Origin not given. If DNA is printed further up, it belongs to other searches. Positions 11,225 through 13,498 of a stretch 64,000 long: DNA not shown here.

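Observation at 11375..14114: Single-polypeptide fusion of an LLM-class flavin/F420 oxidoreductase with a MenA/UbiA prenyltransferase, next to MenG/UbiE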

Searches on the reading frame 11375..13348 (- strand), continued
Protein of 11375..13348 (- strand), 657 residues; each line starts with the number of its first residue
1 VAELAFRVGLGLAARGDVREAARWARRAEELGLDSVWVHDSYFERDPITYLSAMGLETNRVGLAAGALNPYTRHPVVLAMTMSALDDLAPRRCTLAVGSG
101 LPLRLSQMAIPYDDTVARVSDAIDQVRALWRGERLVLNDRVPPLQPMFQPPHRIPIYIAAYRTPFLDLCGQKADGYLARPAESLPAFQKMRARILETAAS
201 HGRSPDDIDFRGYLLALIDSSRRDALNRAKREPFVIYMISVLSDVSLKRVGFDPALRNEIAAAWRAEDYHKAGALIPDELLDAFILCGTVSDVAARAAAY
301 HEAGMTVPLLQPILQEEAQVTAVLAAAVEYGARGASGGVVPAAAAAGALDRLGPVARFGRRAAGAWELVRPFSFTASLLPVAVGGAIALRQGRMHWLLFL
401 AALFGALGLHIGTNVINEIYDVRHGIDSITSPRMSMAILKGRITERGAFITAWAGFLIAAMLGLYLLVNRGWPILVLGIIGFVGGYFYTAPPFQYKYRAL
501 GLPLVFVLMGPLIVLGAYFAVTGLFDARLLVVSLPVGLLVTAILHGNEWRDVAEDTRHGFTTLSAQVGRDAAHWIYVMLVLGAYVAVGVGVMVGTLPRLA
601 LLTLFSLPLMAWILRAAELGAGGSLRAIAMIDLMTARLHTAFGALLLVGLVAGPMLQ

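Call 30: search_solved_structures(query=window:11375-13348:-, max_evalue=0.001, show_alignments=2)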
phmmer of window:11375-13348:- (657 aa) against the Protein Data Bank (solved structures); distinct sequences matched with E-value up to 0.001: 16.
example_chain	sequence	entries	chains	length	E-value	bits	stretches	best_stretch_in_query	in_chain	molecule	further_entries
1z69_A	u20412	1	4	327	2.7e-32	115.2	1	18-306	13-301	Coenzyme F420-dependent N(5),N(10)-methylenetetrahydromethanopterin reductase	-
8qq8_A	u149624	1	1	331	3.3e-30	108.3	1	12-307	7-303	5,10-methylenetetrahydromethanopterin reductase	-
8qpl_A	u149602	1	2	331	3.3e-30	108.3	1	12-307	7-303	5,10-methylenetetrahydromethanopterin reductase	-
8qpm_A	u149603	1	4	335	3.4e-30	108.3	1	12-307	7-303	5,10-methylenetetrahydromethanopterin reductase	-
1f07_A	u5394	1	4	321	1.2e-24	90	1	13-308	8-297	COENZYME F420-DEPENDENT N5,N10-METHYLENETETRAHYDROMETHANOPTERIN REDUCTASE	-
8djk_B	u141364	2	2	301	3.1e-22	82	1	366-654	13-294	UbiA prenyltransferase domain-containing protein 1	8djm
1ezw_A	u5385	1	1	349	3.5e-21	78.5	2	153-310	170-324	COENZYME F420-DEPENDENT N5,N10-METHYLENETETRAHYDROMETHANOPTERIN REDUCTASE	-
7bip_A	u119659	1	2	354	6.4e-14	54.5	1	18-211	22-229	Luciferase-like monooxygenase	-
3b4y_A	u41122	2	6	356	2.9e-12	49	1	18-214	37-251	PROBABLE F420-DEPENDENT GLUCOSE-6-PHOSPHATE DEHYDROGENASE FGD1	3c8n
5lxe_A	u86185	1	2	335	3.3e-09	38.9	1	36-210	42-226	F420-dependent glucose-6-phosphate dehydrogenase 1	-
7oh2_A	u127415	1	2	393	9.8e-09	37.4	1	21-214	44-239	Alkanesulfonate monooxygenase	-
7olf_A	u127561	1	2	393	1.1e-08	37.1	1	20-209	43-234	Methanesulfonate sulfonatase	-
8k74_A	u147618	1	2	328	2.7e-07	32.6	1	16-178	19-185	Alkanal monooxygenase alpha chain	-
1rhc_A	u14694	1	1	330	3.7e-05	25.6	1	20-209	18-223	F420-dependent alcohol dehydrogenase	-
6ket_A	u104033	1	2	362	8.9e-05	24.3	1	25-211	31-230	PuwE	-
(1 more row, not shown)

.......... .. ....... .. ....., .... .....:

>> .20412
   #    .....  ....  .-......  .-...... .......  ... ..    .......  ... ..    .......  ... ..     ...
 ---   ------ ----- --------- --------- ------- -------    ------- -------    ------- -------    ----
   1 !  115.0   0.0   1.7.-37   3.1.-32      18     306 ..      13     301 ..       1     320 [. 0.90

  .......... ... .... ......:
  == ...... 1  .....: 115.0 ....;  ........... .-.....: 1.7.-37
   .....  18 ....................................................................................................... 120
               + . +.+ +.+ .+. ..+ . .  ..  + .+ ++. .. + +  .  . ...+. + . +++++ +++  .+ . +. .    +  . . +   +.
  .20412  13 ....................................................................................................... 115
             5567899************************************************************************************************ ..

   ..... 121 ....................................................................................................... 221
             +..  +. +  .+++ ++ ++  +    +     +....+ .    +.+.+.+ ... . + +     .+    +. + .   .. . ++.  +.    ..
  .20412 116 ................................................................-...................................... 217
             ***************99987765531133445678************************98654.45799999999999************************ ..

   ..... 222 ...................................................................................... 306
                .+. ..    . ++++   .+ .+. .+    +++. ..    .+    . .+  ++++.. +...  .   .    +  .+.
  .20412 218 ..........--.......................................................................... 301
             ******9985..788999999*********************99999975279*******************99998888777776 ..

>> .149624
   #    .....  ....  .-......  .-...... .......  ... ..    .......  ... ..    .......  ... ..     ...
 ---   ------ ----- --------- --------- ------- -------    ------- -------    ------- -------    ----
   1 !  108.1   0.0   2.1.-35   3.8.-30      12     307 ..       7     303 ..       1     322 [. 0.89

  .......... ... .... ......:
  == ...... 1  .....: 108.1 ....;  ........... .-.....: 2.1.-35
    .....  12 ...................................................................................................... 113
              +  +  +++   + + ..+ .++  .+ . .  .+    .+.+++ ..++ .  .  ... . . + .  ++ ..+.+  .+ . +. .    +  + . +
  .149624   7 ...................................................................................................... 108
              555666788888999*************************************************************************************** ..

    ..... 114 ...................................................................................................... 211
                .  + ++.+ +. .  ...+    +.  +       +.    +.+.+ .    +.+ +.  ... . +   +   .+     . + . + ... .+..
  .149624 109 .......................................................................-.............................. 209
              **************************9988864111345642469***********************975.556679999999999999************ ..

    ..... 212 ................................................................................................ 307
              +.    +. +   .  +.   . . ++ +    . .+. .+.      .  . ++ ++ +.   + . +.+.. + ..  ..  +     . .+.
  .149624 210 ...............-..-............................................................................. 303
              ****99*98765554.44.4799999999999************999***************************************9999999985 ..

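Call 36: find_homologous_proteins(query=P0169, max_evalue=1e-20)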
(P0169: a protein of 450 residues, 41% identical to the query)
Query P0169 (450 aa): 410 proteins with E <= 1e-20 among 8000 candidates; the best 120 are listed.
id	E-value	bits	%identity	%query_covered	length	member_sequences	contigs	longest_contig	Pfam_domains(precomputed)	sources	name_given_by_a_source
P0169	5.9e-292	986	100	100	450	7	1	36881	PF01040.24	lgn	-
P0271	1.0e-222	758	75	100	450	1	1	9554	PF01243.28,PF01040.24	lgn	-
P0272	6.9e-212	722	74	98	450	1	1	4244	PF01040.24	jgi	jgi:1,4-dihydroxy-2-naphthoate octaprenyltransferase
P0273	2.5e-211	720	72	98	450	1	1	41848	PF01243.28,PF01040.24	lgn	-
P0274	6.3e-210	716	71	98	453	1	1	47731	PF01243.28,PF01040.24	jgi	jgi:1,4-dihydroxy-2-naphthoate octaprenyltransferase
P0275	7.4e-210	716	71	100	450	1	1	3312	PF01040.24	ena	-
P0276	2.1e-201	688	69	100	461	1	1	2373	PF01243.28,PF01040.24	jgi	jgi:1,4-dihydroxy-2-naphthoate octaprenyltransferase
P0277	5.3e-201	686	68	100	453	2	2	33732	PF01040.24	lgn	-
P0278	5.9e-200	683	68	100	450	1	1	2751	PF01040.24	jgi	jgi:1,4-dihydroxy-2-naphthoate octaprenyltransferase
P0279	5.6e-199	680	71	96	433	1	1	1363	PF01040.24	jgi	jgi:1,4-dihydroxy-2-naphthoate octaprenyltransferase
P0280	2.4e-197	674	69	100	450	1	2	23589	PF01040.24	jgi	jgi:1,4-dihydroxy-2-naphthoate octaprenyltransferase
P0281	1.2e-196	672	70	97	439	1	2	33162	PF01040.24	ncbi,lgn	-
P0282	4.9e-196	670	67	98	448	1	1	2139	PF01243.28,PF01040.24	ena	-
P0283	1.5e-195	669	69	100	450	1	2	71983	PF01243.28,PF01040.24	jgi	jgi:1,4-dihydroxy-2-naphthoate octaprenyltransferase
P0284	8.7e-193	659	90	76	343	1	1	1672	PF01040.24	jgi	jgi:1,4-dihydroxy-2-naphthoate octaprenyltransferase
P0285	2.2e-191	655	66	100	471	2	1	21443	PF01243.28,PF01040.24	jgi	jgi:1,4-dihydroxy-2-naphthoate octaprenyltransferase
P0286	3.7e-189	647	65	100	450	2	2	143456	PF01243.28,PF01040.24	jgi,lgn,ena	-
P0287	4.5e-184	631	65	100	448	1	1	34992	PF01040.24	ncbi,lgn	-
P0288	5.5e-164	565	81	71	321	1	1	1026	PF01040.24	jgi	jgi:1,4-dihydroxy-2-naphthoate octaprenyltransferase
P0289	1.6e-117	411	45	97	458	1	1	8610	PF01040.24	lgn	-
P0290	1.9e-89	319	52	66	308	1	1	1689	PF01040.24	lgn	-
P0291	7.0e-89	317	52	66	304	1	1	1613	PF01040.24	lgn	-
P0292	9.7e-89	317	52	66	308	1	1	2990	PF01040.24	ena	-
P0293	3.5e-88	315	54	64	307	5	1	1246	PF01040.24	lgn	-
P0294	5.7e-88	314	54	64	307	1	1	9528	PF01040.24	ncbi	-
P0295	6.8e-88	314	51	65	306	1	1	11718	PF01040.24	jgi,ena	-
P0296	6.8e-88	314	51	65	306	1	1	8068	PF01040.24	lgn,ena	-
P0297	7.2e-88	314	54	66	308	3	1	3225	PF01040.24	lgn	-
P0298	2.0e-87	312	51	66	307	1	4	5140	PF01040.24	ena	-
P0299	2.5e-87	312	52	64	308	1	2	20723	PF01040.24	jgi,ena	jgi:1,4-dihydroxy-2-naphthoate octaprenyltransferase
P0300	9.0e-87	310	52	64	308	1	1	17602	PF01040.24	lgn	-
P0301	1.7e-86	309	53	62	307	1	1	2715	PF01040.24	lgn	-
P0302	4.4e-86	308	54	65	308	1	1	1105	PF01040.24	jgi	-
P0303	2.4e-85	305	53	65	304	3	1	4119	PF01040.24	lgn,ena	-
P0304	3.2e-85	305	50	65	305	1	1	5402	PF01040.24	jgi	-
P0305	7.3e-85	304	51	65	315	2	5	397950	PF01040.24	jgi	jgi:1,4-dihydroxy-2-naphthoate octaprenyltransferase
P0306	7.8e-85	304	50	69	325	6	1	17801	PF01040.24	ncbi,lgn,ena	-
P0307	8.7e-85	304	54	62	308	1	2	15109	PF01040.24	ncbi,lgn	-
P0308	9.8e-85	303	52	63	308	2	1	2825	PF01040.24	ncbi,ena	-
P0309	1.2e-84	303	52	68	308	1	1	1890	PF01040.24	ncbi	-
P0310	1.3e-84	303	52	68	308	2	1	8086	PF01040.24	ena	-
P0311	1.9e-84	302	53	67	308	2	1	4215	PF01040.24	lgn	-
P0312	2.6e-84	302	51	66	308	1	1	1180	PF01040.24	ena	-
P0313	2.6e-84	302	51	70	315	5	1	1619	PF01040.24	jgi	jgi:1,4-dihydroxy-2-naphthoate polyprenyltransferase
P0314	3.1e-84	302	50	68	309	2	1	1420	PF01040.24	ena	-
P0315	4.4e-84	301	40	94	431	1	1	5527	PF01040.24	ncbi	-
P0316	7.6e-84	300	51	63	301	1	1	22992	PF01040.24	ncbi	-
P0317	8.0e-84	300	51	63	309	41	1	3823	PF01040.24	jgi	jgi:1,4-dihydroxy-2-naphthoate octaprenyltransferase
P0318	1.2e-83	300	53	65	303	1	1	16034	PF01040.24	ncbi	ncbi:MAG: 1,4-dihydroxy-2-naphthoate octaprenyltransferase [Planctomycetota bacterium]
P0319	1.6e-83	299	50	65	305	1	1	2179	PF01040.24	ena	-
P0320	1.8e-83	299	50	64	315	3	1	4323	PF01040.24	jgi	jgi:1,4-dihydroxy-2-naphthoate octaprenyltransferase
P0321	2.0e-83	299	51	65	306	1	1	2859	PF01040.24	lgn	-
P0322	2.4e-83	299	50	65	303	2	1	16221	PF01040.24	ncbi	ncbi:MAG: 1,4-dihydroxy-2-naphthoate octaprenyltransferase [Planctomycetota bacterium]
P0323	2.6e-83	299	54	62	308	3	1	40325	PF01040.24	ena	-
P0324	3.3e-83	298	51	64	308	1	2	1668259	PF01040.24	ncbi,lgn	-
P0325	5.8e-83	298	49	69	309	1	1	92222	PF01040.24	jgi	jgi:1,4-dihydroxy-2-naphthoate octaprenyltransferase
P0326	1.3e-82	296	47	71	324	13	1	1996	PF01040.24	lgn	-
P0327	1.5e-82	296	50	68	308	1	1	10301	PF01040.24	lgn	-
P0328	1.9e-82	296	51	64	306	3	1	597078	PF01040.24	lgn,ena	-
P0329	2.1e-82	296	49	61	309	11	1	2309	PF01040.24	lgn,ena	-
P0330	2.5e-82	295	51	63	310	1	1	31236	PF01040.24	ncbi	ncbi:MAG: 1,4-dihydroxy-2-naphthoate octaprenyltransferase [bacterium]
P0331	3.0e-82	295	50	68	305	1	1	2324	PF01040.24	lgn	-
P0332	3.6e-82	295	49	68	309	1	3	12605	PF01040.24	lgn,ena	-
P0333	3.8e-82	295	52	66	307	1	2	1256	PF01040.24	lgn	-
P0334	4.9e-82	294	48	68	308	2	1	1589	PF01040.24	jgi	jgi:1,4-dihydroxy-2-naphthoate octaprenyltransferase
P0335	5.2e-82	294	51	64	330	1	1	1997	PF01040.24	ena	-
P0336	5.2e-82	294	53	63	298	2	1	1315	PF01040.24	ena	-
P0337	5.8e-82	294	49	65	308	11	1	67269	PF01040.24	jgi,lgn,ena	-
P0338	1.4e-81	293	50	64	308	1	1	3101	PF01040.24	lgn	-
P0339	2.5e-81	292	49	62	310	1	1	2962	PF01040.24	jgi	-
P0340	2.6e-81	292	53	62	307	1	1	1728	PF01040.24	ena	-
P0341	3.5e-81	292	49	66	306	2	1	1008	PF01040.24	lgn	-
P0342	4.1e-81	291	52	63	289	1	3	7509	PF01040.24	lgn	-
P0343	5.0e-81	291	53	62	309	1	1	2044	PF01040.24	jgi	jgi:1,4-dihydroxy-2-naphthoate octaprenyltransferase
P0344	5.3e-81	291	49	65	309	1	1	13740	PF01040.24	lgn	-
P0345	6.0e-81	291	48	68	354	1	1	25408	PF01040.24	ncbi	-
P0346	6.7e-81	291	50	66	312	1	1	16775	PF01040.24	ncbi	-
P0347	6.8e-81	291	47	68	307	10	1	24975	PF01040.24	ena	-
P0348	8.7e-81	290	50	65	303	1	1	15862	PF01040.24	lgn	-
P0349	9.4e-81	290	49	68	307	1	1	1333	PF01040.24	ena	-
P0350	1.2e-80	290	49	65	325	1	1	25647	PF01040.24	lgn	-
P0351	1.6e-80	289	51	66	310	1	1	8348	PF01040.24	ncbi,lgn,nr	ncbi:MAG: 1,4-dihydroxy-2-naphthoate octaprenyltransferase [Sedimentisphaerales bacterium]|nr:1,4-di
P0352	2.6e-80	289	52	66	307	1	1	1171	PF01040.24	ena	-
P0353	3.0e-80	289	50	68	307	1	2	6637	PF01040.24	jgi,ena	-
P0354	3.4e-80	288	49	65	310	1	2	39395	PF01040.24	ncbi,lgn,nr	ncbi:MAG: 1,4-dihydroxy-2-naphthoate octaprenyltransferase [Planctomycetales bacterium]|nr:1,4-dihyd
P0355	4.8e-80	288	48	66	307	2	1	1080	PF01040.24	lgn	-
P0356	8.4e-80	287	52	66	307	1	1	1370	PF01040.24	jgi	-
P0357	9.8e-80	287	48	65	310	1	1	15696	PF01040.24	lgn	-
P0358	1.0e-79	287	46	72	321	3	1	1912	PF01040.24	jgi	jgi:1,4-dihydroxy-2-naphthoate octaprenyltransferase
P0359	1.4e-79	286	49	66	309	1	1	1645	PF01040.24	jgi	jgi:1,4-dihydroxy-2-naphthoate octaprenyltransferase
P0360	2.0e-79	286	49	65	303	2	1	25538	PF01040.24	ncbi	ncbi:MAG: 1,4-dihydroxy-2-naphthoate octaprenyltransferase [Planctomycetota bacterium]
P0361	2.1e-79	286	48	68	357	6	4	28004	PF01040.24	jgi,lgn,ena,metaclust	jgi:1,4-dihydroxy-2-naphthoate octaprenyltransferase|metaclust:\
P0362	2.2e-79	286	49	63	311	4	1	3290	PF01040.24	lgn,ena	-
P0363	2.9e-79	285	49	65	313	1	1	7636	PF01040.24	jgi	jgi:1,4-dihydroxy-2-naphthoate polyprenyltransferase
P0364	3.1e-79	285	48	66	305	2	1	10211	PF01040.24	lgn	-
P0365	3.2e-79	285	50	65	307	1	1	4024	PF01040.24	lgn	-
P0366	5.3e-79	284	49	66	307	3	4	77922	PF01040.24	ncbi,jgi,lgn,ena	-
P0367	6.5e-79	284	48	65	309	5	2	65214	PF01040.24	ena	-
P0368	7.2e-79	284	50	64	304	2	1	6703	PF01040.24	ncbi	-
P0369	1.0e-78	283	46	68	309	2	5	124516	PF01040.24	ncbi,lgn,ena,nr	ncbi:MAG: 1,4-dihydroxy-2-naphthoate octaprenyltransferase [Planctomycetes bacterium]|nr:1,4-dihydro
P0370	1.2e-78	283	49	69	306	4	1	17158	PF01040.24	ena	-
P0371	1.4e-78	283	48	65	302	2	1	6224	PF01040.24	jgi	-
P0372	1.4e-78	283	49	62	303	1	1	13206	PF01040.24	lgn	-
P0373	1.7e-78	283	49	65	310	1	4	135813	PF01040.24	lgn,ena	-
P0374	1.7e-78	283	49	65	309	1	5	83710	PF01040.24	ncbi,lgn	-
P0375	1.8e-78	283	50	66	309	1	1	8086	PF01040.24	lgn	-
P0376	1.9e-78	283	50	62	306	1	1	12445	PF01040.24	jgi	jgi:1,4-dihydroxy-2-naphthoate polyprenyltransferase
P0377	2.6e-78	282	50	65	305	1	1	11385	PF01040.24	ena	-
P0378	2.6e-78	282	49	62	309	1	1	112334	PF01040.24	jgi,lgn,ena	-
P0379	3.1e-78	282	51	66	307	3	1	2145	PF01040.24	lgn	-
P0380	3.1e-78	282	49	65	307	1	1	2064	PF01040.24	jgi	jgi:1,4-dihydroxy-2-naphthoate octaprenyltransferase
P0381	3.7e-78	282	50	65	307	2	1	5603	PF01040.24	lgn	-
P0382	4.2e-78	281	46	68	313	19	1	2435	PF01040.24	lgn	-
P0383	4.4e-78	281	46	65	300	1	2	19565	PF01040.24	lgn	-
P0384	4.8e-78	281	49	62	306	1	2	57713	PF01040.24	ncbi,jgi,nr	ncbi:MAG: 1,4-dihydroxy-2-naphthoate octaprenyltransferase [Ignavibacteriae bacterium]|nr:MAG: 1,4-d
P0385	5.4e-78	281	49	63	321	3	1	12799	PF01040.24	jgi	-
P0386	6.1e-78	281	48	66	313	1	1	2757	PF01040.24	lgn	-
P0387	6.8e-78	281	47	65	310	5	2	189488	PF01040.24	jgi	jgi:1,4-dihydroxy-2-naphthoate polyprenyltransferase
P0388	7.3e-78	281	52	64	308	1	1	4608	PF01040.24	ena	-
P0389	1.4e-77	280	47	65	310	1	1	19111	PF01040.24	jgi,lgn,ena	-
